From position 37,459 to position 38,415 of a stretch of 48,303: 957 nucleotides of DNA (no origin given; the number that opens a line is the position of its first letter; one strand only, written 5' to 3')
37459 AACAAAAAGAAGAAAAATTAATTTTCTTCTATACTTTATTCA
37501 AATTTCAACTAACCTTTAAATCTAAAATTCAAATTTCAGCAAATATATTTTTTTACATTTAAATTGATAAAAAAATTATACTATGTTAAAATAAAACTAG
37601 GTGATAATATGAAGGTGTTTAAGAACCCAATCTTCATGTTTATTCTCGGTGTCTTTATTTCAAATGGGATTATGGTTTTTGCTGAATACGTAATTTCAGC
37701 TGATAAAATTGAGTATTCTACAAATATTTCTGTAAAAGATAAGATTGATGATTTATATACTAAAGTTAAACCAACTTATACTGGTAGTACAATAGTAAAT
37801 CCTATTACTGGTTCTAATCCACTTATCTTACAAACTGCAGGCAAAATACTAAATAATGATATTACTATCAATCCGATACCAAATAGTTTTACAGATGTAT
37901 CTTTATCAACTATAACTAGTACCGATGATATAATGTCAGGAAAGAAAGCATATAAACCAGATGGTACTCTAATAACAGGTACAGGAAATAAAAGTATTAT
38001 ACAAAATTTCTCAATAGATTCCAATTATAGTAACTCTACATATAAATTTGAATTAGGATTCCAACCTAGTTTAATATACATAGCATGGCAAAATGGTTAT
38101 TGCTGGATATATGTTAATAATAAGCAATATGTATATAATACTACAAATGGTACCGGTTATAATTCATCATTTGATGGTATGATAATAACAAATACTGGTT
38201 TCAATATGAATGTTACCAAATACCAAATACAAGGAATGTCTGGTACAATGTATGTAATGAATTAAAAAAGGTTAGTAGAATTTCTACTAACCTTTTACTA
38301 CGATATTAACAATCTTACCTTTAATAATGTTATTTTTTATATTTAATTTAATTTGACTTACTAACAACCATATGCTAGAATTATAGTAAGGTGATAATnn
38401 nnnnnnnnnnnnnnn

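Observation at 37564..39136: Locus B: two tandem secreted-protein genes with a 100% identical 163-nt 5' module, unrelated 3' modules, and a duplicated leuS 3' end at the cassette boundaries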

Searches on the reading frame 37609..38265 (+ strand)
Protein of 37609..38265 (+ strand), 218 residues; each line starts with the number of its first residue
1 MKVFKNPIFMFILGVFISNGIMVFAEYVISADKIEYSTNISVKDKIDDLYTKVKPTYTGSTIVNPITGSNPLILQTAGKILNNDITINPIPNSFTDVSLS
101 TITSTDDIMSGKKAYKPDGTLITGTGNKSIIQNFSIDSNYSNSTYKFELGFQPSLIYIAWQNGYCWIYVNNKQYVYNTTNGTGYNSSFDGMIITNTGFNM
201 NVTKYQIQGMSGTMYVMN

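Call 6: search_protein_families(library=pfam, proteins=[window:37609-38265:+], max_evalue=1)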
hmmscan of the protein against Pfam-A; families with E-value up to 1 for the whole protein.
window:37609-38265:+ (218 aa): 0 families

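Call 9: search_protein_families(library=phrogs, proteins=[window:37609-38265:+], max_evalue=1)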
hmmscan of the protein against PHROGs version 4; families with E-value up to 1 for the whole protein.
window:37609-38265:+ (218 aa): 0 families

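Call 10: search_protein_families(library=ncbifam, proteins=[window:37609-38265:+], max_evalue=1)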
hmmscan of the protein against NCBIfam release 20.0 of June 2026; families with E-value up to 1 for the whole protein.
window:37609-38265:+ (218 aa): 0 families

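Call 11: find_homologous_proteins(query=window:37609-38265:+)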
Query window:37609-38265:+ (218 aa): 44 proteins with E <= 0.001 among 122 candidates.
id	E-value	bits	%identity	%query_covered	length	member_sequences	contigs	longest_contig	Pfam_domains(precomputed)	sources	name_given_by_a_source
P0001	9.7e-136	468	99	100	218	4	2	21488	-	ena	-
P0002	1.4e-48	184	57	74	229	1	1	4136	-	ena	-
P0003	5.4e-44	169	73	53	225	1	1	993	-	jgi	jgi:hypothetical protein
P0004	1.7e-41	161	50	83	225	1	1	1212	-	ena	-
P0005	9.4e-40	155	48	83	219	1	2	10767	-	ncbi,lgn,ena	-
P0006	4.9e-38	149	54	72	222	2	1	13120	-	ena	-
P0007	1.3e-37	148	60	57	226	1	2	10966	-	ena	-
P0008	5.2e-36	143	47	90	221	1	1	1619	-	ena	-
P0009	1.4e-35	141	51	73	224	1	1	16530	-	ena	-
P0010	3.6e-34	137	50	78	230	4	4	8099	-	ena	-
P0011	8.5e-34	135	55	70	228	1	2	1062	-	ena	-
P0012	2.9e-33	134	49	77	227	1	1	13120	-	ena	-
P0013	3.7e-32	130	59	57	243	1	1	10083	-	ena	-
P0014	1.2e-31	128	56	56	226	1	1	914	-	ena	-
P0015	1.4e-31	128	57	58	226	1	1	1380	-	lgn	-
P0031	1.4e-20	92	35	88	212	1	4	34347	-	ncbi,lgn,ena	-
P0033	2.1e-19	88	86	23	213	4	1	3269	-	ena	-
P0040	2.5e-8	52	39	57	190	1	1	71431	-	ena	-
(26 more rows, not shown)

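Call 14: find_encoding_contigs(protein=P0001, flank=6000, max_places=6)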
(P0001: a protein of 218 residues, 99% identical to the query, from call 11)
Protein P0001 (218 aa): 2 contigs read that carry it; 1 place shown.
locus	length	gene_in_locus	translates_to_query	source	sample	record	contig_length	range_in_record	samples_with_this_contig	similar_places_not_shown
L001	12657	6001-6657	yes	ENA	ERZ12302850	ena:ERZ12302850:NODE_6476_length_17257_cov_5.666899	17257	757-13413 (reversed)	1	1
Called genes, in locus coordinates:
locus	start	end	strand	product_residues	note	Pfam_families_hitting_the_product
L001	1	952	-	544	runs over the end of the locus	PF01943:Polysacc_synt, PF03023:MurJ (weak)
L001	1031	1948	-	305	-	-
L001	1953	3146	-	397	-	PF00817:IMS, PF11799:IMS_C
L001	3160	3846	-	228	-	PF03009:GDPD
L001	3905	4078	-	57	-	PF10957:Spore_Cse60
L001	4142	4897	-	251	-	PF04055:Radical_SAM (weak)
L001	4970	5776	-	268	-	PF02498:Bro-N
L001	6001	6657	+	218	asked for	-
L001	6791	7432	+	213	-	-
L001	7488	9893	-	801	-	PF00133:tRNA-synt_1, PF01406:tRNA-synt_1e (faint), PF09334:tRNA-synt_1g, PF13603:tRNA-synt_1_2, PF00133:tRNA-synt_1, PF08264:Anticodon_1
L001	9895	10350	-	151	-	-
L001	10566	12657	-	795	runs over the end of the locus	PF01055:Glyco_hydro_31_2nd, PF21365:Glyco_hydro_31_3rd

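Call 15: find_encoding_contigs(protein=P0033, flank=6000, max_places=6)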
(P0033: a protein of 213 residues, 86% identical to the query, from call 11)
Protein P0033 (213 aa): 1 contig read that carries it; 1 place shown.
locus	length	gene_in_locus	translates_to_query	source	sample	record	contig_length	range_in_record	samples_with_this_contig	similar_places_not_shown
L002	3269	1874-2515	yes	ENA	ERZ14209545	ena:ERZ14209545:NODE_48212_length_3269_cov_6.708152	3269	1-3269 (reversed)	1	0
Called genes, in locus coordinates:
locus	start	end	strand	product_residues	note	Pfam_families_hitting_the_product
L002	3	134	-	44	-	?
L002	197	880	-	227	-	-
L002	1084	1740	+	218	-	-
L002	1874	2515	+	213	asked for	-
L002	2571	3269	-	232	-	?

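Call 20: find_encoding_contigs(protein=P0006, flank=8000, max_places=3)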
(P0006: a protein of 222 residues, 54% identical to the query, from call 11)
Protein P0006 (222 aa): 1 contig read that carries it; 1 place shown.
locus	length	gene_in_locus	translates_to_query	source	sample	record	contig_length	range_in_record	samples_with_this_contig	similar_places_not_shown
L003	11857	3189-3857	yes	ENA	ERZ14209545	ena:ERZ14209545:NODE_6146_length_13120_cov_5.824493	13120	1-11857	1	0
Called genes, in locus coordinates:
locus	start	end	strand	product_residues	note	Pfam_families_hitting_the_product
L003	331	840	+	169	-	PF12685:SpoIIIAH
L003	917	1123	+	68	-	PF04545:Sigma70_r4 (faint), PF08281:Sigma70_r4_2 (weak), PF00196:GerE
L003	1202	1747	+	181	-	-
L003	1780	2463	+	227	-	-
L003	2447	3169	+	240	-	-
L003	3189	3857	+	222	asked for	-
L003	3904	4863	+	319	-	PF10646:Germane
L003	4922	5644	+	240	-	PF01223:Endonuclease_NS (weak), PF13930:Endonuclea_NS_2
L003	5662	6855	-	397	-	-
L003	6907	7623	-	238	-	PF02146:SIR2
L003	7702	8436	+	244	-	PF00106:adh_short, PF08659:KR, PF13561:adh_short_C2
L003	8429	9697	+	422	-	PF06838:Met_gamma_lyase, PF01053:Cys_Met_Meta_PP (weak)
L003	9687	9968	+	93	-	-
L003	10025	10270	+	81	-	PF05615:THOC7 (weak)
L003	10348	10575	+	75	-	PF04023:FeoA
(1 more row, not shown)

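Call 21: find_encoding_contigs(protein=P0031, flank=8000, max_places=4)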
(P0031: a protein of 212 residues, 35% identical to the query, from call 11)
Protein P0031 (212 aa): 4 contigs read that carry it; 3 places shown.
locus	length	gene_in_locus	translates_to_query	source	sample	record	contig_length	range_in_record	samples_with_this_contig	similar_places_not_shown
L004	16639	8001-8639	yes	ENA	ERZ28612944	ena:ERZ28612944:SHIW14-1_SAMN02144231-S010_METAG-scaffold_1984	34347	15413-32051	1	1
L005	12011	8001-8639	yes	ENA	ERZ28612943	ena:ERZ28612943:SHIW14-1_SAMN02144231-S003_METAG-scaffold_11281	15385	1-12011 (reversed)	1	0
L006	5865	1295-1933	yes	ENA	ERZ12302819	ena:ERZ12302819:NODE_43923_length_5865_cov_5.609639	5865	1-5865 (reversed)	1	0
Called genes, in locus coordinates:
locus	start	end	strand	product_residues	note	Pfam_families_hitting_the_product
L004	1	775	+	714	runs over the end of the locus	PF04760:IF2_N, PF00009:GTP_EFTU, PF01926:MMR_HSR1, PF22042:EF-G_D2, PF03144:GTP_EFTU_D2 (faint), PF11987:IF-2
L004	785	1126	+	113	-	PF02033:RBFA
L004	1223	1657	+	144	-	PF04472:SepF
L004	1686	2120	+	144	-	PF05103:DivIVA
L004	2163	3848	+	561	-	PF00664:ABC_membrane, PF00005:ABC_tran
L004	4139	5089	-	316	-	PF01869:BcrAD_BadFG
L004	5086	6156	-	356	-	PF06050:HGD-D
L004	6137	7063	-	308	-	PF09989:DUF2229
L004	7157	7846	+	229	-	PF04542:Sigma70_r2, PF04545:Sigma70_r4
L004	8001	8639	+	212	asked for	-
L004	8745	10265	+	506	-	PF16403:Bact_surface_Ig-like, PF07523:Big_3 (faint), PF16403:Bact_surface_Ig-like, PF01522:Polysacc_deac_1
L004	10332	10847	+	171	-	PF09419:PGP_phosphatase, PF00702:Hydrolase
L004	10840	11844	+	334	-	PF02421:FeoB_N (faint), PF00350:Dynamin_N (faint), PF00071:Ras (faint), PF03193:RsgA_GTPase, PF01926:MMR_HSR1, PF21516:YqeH-like_C (weak)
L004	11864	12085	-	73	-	-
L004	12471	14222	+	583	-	PF01807:Zn_ribbon_DnaG, PF08275:DNAG_N, PF01751:Toprim, PF13155:Toprim_2, PF13662:Toprim_4, PF10410:DnaB_bind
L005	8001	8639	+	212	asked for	-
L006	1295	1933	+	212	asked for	-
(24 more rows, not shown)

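Call 22: find_encoding_contigs(protein=P0040, flank=8000, max_places=3)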
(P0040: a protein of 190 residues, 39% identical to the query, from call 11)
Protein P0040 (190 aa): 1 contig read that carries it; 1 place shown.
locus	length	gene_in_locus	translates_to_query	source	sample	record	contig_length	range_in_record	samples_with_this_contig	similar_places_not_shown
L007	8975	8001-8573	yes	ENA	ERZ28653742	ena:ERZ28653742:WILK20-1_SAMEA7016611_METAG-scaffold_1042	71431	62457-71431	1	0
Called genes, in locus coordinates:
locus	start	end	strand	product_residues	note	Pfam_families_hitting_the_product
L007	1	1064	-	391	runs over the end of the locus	PF00871:Acetate_kinase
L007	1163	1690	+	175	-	-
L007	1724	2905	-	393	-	PF00871:Acetate_kinase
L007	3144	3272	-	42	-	-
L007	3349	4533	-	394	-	PF22025:ThiI_fer, PF02926:THUMP, PF02568:ThiI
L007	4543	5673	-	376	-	PF00266:Aminotran_5, PF00155:Aminotran_1_2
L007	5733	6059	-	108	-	-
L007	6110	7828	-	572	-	PF06160:EzrA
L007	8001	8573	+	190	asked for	-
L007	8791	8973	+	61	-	?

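Call 24: find_related_loci(query=A1, collection=genome_contigs, flank=6000)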
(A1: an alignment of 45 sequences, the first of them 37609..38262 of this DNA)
Query A1 (218 aa) in genome_contigs; peptide patterns used: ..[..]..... (x = any residue, [..] = any of these).
42 stretches matched a pattern, but none encodes a relative of the query by tblastn (E <= 1e-3).
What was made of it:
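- Tried and rejected: The family profile against GTDB representatives matched the pattern 42 times, but none was confirmed (call 24).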

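Call 31: find_encoding_contigs(protein=P0007, flank=6000, max_places=4)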
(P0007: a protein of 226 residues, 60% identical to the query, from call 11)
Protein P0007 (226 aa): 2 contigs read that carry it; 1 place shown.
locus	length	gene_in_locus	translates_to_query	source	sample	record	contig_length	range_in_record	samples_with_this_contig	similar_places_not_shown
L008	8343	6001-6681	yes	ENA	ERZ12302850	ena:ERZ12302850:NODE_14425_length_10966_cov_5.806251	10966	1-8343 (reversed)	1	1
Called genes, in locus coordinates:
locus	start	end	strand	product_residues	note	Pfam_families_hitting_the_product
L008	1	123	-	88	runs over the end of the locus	PF12116:SpoIIID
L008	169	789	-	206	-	PF01551:Peptidase_M23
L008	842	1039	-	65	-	PF06612:DUF1146 (weak)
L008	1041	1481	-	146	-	PF02502:LacAB_rpiB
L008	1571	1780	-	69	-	PF01197:Ribosomal_L31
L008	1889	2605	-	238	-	PF00657:Lipase_GDSL, PF13472:Lipase_GDSL_2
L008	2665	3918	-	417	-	PF00275:EPSP_synthase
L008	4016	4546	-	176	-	PF02659:Mntp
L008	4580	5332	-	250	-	PF02811:PHP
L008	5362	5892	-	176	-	PF09551:Spore_II_R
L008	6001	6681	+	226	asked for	-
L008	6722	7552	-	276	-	PF17827:PrmC_N (weak), PF02527:GidB (weak), PF05175:MTS, PF06325:PrmA, PF10294:Methyltransf_16 (weak), PF08242:Methyltransf_12 (weak), PF13649:Methyltransf_25, PF13847:Methyltransf_31, +1 more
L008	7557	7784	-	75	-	-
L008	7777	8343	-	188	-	?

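Call 32: find_encoding_contigs(protein=P0002, flank=6000, max_places=4)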
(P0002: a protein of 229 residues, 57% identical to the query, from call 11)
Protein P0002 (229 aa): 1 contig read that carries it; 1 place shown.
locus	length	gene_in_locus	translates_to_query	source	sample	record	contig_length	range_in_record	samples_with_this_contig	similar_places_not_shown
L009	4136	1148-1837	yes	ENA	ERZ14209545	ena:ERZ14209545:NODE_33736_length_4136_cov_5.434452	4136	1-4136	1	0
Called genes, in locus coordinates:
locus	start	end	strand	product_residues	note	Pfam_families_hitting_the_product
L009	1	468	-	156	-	?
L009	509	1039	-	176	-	PF09551:Spore_II_R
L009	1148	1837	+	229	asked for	-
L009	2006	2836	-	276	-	PF08241:Methyltransf_11 (faint), PF02527:GidB (weak), PF05175:MTS, PF06325:PrmA (weak), PF10294:Methyltransf_16 (weak), PF08242:Methyltransf_12 (weak), PF13649:Methyltransf_25, PF13847:Methyltransf_31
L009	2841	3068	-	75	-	-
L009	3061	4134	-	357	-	?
